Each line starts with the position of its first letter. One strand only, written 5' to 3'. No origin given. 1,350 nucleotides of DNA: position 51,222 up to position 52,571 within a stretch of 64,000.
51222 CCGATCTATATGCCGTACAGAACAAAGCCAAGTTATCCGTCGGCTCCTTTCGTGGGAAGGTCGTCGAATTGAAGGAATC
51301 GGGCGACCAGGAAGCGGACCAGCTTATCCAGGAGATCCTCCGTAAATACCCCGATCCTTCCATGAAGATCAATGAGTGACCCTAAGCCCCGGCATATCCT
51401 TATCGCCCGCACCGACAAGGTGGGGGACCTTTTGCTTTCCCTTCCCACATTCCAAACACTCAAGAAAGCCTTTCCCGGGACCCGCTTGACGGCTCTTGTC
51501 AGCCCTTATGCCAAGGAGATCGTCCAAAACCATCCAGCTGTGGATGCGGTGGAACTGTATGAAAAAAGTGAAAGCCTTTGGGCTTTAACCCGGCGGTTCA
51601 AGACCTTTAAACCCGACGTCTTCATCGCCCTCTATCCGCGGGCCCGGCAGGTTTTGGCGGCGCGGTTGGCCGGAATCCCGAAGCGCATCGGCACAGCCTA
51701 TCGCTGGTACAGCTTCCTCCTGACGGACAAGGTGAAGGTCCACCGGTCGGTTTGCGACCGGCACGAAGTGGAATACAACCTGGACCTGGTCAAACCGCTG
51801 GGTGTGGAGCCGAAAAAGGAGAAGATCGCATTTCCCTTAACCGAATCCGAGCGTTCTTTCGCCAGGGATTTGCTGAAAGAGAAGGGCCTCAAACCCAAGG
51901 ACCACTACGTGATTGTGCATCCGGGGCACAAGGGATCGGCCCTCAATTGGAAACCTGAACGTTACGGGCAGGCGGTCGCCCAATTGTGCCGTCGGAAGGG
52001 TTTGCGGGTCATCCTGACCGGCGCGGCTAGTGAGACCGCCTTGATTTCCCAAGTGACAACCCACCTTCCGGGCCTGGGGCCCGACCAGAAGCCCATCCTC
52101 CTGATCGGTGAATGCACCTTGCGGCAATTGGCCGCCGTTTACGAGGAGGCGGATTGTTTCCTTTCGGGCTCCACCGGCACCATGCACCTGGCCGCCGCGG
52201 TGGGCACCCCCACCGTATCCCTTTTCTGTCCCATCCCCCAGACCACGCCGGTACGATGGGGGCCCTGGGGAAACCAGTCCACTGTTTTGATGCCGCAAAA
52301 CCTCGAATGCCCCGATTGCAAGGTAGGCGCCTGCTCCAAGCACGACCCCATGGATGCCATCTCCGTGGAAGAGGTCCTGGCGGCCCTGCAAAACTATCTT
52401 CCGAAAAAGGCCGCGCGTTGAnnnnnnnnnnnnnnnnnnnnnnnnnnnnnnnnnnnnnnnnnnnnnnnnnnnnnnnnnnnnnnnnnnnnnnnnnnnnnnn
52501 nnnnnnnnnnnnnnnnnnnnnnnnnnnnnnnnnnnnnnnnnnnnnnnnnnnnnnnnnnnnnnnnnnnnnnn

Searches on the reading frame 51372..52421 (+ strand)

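Call 48: search_protein_families(library=pfam, proteins=[window:51372-52421:+], max_evalue=0.001)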
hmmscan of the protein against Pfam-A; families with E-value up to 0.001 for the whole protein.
window:51372-52421:+ (349 aa): 1 family
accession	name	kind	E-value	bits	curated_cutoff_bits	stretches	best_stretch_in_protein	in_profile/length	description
PF01075.23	Glyco_transf_9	-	1.5e-27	97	22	1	81-321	13-241/247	Glycosyltransferase family 9 (heptosyltransferase)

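Call 49: search_protein_families(library=ncbifam, proteins=[window:51372-52421:+], max_evalue=0.00001)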
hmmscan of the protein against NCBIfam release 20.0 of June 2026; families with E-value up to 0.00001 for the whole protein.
window:51372-52421:+ (349 aa): 6 families
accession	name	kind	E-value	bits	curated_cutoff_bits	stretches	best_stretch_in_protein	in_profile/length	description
TIGR02201.1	heptsyl_trn_III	equivalog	3.9e-33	114.9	170.2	1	9-343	2-343/344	putative lipopolysaccharide heptosyltransferase III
NF007742.0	PRK10422.1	equivalog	8.3e-25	87.3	467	1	5-347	4-347/352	lipopolysaccharide core heptosyltransferase RfaQ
TIGR02195.1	heptsyl_trn_II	equivalog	7.7e-22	77.9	134.6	1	9-342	2-337/339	lipopolysaccharide heptosyltransferase II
TIGR02193.1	heptsyl_trn_I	equivalog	4.6e-20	72.1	185.3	1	129-342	136-319/320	lipopolysaccharide heptosyltransferase I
NF008204.0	PRK10964.1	equivalog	1.2e-11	44.4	437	1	155-310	157-301/322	lipopolysaccharide heptosyltransferase RfaC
NF008162.0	PRK10916.1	equivalog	1.3e-09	37.7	569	1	9-293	3-296/348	ADP-heptose--LPS heptosyltransferase RfaF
